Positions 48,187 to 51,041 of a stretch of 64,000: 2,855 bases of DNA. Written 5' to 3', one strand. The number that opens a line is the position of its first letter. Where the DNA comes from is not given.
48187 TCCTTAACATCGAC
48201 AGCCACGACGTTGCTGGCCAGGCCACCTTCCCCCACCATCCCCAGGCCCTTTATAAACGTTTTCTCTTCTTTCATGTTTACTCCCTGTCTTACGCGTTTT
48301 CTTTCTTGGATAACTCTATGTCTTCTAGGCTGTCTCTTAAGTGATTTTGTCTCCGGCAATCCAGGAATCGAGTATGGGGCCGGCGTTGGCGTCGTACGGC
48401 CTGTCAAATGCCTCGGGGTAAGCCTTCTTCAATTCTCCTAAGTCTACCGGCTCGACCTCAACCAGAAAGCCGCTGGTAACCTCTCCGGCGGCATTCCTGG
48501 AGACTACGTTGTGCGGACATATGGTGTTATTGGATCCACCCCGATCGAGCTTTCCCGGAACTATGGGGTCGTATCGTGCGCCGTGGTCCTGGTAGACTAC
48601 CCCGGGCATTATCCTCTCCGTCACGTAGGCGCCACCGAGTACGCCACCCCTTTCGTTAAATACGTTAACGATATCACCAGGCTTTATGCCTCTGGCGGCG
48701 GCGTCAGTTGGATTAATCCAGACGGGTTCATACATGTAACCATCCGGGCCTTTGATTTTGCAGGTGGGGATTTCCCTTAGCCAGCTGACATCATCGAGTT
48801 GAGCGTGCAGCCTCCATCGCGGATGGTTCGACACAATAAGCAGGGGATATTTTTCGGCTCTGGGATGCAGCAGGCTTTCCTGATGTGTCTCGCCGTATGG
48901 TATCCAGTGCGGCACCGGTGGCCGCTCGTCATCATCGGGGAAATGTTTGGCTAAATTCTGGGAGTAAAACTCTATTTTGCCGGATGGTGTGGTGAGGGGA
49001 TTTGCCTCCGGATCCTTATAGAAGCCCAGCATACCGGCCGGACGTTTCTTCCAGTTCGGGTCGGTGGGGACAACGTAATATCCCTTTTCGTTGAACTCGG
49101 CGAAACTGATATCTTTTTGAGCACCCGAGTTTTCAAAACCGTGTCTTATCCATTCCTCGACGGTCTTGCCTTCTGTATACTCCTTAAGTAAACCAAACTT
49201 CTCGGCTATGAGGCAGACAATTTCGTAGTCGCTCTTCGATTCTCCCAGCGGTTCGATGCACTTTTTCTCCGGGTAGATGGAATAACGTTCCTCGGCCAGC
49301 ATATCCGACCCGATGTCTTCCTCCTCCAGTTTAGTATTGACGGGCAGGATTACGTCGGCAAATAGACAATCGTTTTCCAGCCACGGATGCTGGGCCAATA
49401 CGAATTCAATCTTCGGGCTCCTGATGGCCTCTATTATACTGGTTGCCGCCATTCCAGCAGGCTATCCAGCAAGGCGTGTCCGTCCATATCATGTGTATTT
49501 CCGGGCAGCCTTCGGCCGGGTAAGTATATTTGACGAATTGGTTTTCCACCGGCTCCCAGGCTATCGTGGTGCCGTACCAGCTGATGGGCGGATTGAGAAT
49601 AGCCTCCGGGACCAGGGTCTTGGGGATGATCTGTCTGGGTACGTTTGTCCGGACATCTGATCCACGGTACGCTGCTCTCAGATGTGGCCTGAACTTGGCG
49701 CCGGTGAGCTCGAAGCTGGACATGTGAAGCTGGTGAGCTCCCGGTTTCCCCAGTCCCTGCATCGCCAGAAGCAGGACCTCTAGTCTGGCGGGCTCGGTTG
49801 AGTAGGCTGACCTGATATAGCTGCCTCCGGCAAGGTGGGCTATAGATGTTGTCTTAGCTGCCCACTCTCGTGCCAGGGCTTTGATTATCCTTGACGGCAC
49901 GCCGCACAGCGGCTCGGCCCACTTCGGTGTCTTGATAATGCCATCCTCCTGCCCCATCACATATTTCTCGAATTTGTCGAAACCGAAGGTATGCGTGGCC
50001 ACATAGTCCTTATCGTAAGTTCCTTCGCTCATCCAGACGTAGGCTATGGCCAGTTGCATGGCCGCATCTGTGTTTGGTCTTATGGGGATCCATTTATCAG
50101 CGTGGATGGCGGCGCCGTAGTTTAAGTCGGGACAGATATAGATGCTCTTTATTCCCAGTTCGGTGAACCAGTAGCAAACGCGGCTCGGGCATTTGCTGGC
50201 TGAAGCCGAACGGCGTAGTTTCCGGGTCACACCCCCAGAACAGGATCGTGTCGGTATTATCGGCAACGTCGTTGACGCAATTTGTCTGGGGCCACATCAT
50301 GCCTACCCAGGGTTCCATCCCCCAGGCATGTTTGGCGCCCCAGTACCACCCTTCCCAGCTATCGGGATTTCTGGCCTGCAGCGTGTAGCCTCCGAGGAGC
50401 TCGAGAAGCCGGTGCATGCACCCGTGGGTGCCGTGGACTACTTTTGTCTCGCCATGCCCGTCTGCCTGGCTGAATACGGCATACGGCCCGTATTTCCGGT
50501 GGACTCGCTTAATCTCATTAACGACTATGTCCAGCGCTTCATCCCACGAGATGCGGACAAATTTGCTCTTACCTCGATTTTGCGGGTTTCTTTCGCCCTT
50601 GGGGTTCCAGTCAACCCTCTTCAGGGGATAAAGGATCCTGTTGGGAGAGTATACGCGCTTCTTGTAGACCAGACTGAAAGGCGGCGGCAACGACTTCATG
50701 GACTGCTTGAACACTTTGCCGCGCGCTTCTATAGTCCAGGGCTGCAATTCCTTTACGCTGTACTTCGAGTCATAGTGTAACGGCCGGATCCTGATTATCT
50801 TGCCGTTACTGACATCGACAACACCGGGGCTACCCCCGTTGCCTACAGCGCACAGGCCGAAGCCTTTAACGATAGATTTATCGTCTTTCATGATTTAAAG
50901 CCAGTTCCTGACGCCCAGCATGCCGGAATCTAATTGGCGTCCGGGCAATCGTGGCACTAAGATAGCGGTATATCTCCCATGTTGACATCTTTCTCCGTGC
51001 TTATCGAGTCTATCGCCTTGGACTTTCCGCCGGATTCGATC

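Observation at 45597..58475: Polyphenol-type anaerobic catabolic locus: three tandem pyrogallol-hydroxytransferase-like Mo-enzyme large subunits sharing one Fe-S beta subunit, plus aromatic-acid-type binding proteins and a LigW-like decarboxylase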

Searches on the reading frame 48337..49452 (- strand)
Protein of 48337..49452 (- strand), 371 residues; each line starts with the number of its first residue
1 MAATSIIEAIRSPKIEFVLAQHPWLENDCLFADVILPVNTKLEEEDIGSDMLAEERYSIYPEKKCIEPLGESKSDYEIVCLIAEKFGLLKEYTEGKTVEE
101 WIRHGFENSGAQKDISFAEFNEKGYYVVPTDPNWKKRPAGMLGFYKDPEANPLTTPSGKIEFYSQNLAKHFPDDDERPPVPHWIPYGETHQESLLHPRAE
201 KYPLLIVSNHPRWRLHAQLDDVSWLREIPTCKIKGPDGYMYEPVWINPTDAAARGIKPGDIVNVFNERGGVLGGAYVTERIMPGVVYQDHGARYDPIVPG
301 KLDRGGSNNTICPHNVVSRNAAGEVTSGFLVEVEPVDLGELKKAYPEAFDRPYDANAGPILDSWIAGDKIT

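Call 5: search_solved_structures(query=window:48337-49452:-, max_evalue=0.001, show_alignments=1)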
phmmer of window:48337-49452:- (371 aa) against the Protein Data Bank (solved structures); distinct sequences matched with E-value up to 0.001: 27.
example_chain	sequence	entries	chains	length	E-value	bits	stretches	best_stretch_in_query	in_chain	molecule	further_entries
4v4c_A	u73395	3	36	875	8.9e-50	173.2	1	13-337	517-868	Pyrogallol hydroxytransferase large subunit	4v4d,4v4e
1eu1_A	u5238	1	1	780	2.2e-44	155.4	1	17-334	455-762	DIMETHYL SULFOXIDE REDUCTASE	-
1e18_A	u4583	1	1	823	1.1e-41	146.5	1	17-335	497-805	DMSO REDUCTASE.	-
1e60_A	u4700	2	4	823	7.8e-41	143.7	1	17-335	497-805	Dimethyl sulfoxide/trimethylamine N-oxide reductase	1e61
4dmr_A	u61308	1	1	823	8.9e-41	143.5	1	17-335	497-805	DMSO REDUCTASE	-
1dmr_A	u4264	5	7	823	9e-41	143.5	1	17-335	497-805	DMSO REDUCTASE | Dimethyl sulfoxide/trimethylamine N-oxide reductase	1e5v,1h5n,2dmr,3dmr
1dms_A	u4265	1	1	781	1.2e-40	143.1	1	17-335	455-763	DMSO REDUCTASE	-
7l5i_A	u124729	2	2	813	1.7e-40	142.6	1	5-331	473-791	Trimethylamine-N-oxide reductase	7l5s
9h4t_A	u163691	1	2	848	3.3e-40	141.7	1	6-335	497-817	Trimethylamine-N-oxide reductase 1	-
1tmo_A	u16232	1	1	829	3.5e-38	135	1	24-314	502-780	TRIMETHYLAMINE N-OXIDE REDUCTASE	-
3egw_A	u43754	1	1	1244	3.5e-11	46.1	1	14-87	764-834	Respiratory nitrate reductase 1 alpha chain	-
1r27_A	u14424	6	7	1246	3.5e-11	46.1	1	14-87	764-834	Respiratory nitrate reductase 1 alpha chain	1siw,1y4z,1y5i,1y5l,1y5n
3ir7_A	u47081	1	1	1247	3.5e-11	46.1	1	14-87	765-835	Respiratory nitrate reductase 1 alpha chain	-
3ir6_A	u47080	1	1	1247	3.5e-11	46.1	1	14-87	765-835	Respiratory nitrate reductase 1 alpha chain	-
1q16_A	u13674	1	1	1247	3.5e-11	46.1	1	14-87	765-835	Respiratory nitrate reductase 1 alpha chain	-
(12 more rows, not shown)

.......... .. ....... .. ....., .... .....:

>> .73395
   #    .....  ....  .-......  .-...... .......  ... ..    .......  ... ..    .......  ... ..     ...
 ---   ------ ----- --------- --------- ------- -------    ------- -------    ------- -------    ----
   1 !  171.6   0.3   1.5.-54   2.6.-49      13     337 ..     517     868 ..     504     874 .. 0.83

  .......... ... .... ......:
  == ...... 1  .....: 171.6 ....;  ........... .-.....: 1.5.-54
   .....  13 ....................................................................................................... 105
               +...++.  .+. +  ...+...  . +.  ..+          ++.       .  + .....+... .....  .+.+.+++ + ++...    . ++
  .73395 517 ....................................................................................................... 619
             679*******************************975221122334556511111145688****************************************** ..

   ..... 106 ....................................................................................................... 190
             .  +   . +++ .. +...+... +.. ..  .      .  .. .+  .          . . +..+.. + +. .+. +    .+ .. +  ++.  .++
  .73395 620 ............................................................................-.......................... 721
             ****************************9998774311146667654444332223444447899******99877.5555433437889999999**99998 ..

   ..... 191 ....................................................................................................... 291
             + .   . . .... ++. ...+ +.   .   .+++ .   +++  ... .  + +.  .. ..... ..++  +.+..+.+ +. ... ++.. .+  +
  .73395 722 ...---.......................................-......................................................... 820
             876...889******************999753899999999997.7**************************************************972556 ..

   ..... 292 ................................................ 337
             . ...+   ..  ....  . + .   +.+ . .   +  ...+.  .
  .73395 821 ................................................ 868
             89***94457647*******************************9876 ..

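Call 72: search_protein_families(library=pfam, proteins=[window:48337-49452:-], max_evalue=0.001)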
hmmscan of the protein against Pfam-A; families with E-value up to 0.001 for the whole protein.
window:48337-49452:- (371 aa): 2 families
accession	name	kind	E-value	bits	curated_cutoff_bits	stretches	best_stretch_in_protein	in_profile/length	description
PF01568.27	Molydop_binding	-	2.3e-17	63.4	26.8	1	207-313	4-94/110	Molydopterin dinucleotide binding domain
PF00384.28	Molybdopterin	-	2.6e-07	30.4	24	1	13-85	285-353/353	Molybdopterin oxidoreductase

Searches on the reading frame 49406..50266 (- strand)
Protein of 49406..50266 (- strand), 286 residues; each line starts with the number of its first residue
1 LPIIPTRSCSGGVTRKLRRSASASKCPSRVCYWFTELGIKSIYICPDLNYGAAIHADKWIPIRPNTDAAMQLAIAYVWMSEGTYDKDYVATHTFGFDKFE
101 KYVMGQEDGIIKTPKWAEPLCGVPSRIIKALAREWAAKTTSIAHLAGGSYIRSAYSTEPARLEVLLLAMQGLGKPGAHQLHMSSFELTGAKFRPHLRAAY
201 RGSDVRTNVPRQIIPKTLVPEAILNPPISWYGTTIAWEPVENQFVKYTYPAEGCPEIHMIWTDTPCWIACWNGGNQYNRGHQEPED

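Call 72: search_protein_families(library=pfam, proteins=[window:49406-50266:-], max_evalue=0.001)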
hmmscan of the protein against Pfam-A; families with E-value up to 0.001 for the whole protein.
window:49406-50266:- (286 aa): 1 family
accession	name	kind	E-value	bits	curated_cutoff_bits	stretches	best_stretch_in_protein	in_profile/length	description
PF00384.28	Molybdopterin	-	0.00026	20.6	24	1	39-144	138-183/353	Molybdopterin oxidoreductase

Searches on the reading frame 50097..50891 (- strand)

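Call 72: search_protein_families(library=pfam, proteins=[window:50097-50891:-], max_evalue=0.001)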
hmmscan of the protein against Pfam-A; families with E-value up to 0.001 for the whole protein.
window:50097-50891:- (264 aa): 2 families
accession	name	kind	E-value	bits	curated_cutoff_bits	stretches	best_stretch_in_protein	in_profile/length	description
PF00384.28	Molybdopterin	-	1.3e-09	38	24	1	85-225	1-120/353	Molybdopterin oxidoreductase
PF21423.2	AhtL-like_1st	-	9.9e-09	35.1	27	1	25-77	5-53/55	Pyrogallol hydroxytransferase large subunit-like, domain 1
